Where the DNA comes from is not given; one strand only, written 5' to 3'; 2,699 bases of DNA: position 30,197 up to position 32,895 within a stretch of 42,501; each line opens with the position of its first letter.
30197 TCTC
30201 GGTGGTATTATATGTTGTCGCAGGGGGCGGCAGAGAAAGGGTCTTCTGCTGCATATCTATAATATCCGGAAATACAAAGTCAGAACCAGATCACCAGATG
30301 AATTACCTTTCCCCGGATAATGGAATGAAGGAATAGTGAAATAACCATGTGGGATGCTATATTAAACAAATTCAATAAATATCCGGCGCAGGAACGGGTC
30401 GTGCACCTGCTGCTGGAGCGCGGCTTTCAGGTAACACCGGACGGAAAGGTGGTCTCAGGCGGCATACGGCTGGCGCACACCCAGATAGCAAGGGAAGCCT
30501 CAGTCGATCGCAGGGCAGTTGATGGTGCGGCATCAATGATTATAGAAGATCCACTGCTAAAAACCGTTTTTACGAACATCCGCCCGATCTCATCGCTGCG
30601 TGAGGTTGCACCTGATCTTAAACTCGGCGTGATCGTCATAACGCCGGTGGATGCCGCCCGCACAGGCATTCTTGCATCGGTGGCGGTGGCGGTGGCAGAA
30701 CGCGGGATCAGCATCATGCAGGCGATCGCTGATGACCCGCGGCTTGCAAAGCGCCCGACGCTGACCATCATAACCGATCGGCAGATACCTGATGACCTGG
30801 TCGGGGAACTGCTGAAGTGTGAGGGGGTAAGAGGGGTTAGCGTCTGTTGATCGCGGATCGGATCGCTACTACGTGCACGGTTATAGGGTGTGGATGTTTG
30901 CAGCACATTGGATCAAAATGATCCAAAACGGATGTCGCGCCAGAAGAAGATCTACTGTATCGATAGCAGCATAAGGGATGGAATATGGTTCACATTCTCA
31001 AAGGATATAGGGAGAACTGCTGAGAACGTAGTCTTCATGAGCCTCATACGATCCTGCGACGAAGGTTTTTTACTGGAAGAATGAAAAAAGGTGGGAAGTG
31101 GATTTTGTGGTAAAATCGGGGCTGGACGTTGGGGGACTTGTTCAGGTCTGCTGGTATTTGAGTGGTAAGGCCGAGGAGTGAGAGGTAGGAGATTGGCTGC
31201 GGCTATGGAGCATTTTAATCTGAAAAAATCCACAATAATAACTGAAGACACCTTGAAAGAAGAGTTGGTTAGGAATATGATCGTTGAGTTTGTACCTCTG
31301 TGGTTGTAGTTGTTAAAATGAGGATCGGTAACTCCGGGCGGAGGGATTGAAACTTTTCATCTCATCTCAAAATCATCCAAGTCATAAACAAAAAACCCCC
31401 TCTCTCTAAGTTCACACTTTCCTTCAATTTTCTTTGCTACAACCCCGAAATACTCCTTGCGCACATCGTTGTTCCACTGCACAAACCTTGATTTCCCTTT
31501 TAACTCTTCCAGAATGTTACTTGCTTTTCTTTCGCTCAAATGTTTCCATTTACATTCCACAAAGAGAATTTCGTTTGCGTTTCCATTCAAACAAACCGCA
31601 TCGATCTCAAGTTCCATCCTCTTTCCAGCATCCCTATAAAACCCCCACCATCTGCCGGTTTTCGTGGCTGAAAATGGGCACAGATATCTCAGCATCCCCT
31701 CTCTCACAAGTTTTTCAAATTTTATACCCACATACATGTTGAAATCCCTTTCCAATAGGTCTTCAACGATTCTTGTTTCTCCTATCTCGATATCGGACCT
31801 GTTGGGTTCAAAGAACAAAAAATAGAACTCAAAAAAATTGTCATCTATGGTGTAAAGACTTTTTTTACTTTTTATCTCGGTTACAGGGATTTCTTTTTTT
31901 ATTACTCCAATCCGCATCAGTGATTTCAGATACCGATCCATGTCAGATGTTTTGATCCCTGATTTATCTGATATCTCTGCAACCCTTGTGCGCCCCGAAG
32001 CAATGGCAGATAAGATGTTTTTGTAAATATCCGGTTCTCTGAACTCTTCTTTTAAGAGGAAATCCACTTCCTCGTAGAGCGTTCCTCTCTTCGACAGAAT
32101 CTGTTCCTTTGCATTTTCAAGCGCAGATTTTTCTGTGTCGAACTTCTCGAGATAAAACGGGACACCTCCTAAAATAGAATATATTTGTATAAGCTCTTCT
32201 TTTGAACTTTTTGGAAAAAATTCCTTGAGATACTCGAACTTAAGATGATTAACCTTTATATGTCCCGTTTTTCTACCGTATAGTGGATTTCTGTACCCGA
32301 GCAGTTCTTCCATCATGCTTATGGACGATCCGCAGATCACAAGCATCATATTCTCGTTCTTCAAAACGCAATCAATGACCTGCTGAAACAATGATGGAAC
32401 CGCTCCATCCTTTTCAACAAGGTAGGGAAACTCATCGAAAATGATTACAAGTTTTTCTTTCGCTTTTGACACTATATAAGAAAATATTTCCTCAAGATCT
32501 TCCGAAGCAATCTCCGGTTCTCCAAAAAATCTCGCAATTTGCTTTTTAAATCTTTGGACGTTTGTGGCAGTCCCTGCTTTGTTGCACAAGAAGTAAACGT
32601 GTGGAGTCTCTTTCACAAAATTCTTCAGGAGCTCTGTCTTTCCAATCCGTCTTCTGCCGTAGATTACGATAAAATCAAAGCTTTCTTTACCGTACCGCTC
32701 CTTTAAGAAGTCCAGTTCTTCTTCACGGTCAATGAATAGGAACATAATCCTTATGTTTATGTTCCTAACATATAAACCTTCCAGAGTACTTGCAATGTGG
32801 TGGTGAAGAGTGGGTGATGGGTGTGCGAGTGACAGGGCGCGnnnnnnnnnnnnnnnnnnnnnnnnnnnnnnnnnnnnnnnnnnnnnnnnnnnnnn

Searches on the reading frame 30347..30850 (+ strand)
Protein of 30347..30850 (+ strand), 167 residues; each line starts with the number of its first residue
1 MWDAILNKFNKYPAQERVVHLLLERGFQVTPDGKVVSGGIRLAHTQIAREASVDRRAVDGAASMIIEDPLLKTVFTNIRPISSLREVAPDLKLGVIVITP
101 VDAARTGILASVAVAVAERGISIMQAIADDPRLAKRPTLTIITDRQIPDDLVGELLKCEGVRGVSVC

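Call 28: search_protein_families(library=pfam, proteins=[window:30347-30850:+], max_evalue=0.01)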
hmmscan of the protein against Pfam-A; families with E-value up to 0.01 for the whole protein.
window:30347-30850:+ (167 aa): 1 family
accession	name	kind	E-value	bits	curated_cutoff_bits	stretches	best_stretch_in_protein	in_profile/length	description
PF01842.31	ACT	-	6.1e-05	23.2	27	1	105-159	10-65/66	ACT domain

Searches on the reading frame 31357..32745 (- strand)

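Call 10: search_protein_families(library=ncbifam, proteins=[window:31357-32745:-], max_evalue=0.001)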
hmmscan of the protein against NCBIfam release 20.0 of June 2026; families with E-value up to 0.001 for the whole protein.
window:31357-32745:- (462 aa): 1 family
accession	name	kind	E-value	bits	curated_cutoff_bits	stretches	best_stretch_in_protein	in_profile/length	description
NF053610.1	Sso10a_fam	subfamily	0.00043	20.3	60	0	239-285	5-50/64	Sso10a family chromatin protein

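Call 28: search_protein_families(library=pfam, proteins=[window:31357-32745:-], max_evalue=0.01)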
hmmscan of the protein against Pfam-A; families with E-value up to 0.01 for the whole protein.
window:31357-32745:- (462 aa): 9 families
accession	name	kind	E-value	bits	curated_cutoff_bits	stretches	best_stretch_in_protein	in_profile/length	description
PF01637.24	ATPase_2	-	1.5e-36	126.8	33.2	1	4-202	1-225/225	ATPase domain predominantly from Archaea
PF03008.20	DUF234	-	5.5e-22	78.5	22.5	1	308-411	1-100/100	Archaea bacterial proteins of unknown function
PF13173.12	AAA_14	-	1.3e-08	35.3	27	1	25-170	4-125/129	AAA domain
PF13401.12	AAA_22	-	1.6e-07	32.2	27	1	25-112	7-97/130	AAA domain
PF09339.16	HTH_IclR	-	0.00028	21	22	1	244-284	8-50/52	IclR helix-turn-helix domain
PF14947.12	HTH_45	-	0.0009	19.6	25.5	1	239-285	6-52/77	Winged helix-turn-helix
PF01978.25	TrmB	-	0.00099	19.4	25.6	1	239-285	12-55/68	Sugar-specific transcriptional regulator TrmB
PF13191.12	AAA_16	-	0.0061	17.5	32.6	0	5-92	3-124/167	AAA ATPase domain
PF24409.1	wHTH-PRTase_assc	-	0.0077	16.7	27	0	244-289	3-48/83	wHTH-PRTase associated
